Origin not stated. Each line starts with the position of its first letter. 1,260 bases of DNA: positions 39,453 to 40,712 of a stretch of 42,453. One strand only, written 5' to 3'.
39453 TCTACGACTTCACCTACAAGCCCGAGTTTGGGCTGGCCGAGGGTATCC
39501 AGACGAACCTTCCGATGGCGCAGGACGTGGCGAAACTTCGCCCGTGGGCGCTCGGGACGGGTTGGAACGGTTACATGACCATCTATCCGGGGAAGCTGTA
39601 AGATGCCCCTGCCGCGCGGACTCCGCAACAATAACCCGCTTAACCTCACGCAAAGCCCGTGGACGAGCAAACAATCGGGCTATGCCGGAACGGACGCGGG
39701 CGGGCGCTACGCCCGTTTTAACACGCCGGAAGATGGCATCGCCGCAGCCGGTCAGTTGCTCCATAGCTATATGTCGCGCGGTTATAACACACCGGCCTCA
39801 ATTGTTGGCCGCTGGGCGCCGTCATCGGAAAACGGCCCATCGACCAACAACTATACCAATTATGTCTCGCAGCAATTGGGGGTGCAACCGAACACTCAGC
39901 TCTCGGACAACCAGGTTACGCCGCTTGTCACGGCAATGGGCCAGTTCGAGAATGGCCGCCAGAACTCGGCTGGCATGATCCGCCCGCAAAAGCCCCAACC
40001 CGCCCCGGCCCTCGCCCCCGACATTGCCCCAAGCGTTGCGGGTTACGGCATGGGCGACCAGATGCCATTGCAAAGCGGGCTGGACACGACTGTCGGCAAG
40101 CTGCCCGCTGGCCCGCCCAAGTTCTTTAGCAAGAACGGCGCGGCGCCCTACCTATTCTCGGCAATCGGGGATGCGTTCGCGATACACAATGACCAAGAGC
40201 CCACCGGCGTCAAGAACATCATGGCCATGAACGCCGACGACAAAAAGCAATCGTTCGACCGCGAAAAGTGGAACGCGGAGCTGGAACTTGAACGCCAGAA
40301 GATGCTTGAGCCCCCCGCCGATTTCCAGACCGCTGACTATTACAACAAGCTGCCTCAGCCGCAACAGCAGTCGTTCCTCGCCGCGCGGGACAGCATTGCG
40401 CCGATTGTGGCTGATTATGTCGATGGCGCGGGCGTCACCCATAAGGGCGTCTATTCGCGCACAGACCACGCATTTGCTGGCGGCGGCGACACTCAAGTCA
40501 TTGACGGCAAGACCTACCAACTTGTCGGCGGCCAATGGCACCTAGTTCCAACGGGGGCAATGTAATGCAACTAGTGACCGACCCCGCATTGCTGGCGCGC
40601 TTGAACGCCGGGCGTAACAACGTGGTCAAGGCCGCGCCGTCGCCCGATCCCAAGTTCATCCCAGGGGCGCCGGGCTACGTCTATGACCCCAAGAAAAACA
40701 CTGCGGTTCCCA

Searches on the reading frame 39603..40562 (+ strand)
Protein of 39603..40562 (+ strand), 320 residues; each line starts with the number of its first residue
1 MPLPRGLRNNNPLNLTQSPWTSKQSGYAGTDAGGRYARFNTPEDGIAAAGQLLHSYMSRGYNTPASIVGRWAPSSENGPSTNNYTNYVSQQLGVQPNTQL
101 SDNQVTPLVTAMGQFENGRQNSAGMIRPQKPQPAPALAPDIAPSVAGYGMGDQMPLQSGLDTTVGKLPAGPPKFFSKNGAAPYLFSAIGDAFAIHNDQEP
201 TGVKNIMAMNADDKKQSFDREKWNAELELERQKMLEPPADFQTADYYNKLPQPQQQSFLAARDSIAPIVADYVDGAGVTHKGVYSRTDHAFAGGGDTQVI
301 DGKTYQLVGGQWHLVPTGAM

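Call 49: search_protein_families(library=phrogs, proteins=[window:39603-40562:+], max_evalue=0.00001)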
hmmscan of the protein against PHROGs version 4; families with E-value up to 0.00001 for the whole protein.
window:39603-40562:+ (320 aa): 5 families
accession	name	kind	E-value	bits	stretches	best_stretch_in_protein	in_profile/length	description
phrog_873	-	head and packaging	8.4e-29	101.6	1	3-124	354-478/1277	endolysin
phrog_2276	-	tail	2.1e-18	67.4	1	5-124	491-604/673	tail length tape measure protein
phrog_7182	-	other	5.2e-12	45.8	1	6-118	660-781/1228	tail injection transglycosylase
phrog_992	-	head and packaging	5.6e-12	46.1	1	6-120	166-276/764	head protein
phrog_7694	-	unknown function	2.3e-10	40.9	1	3-120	503-619/675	-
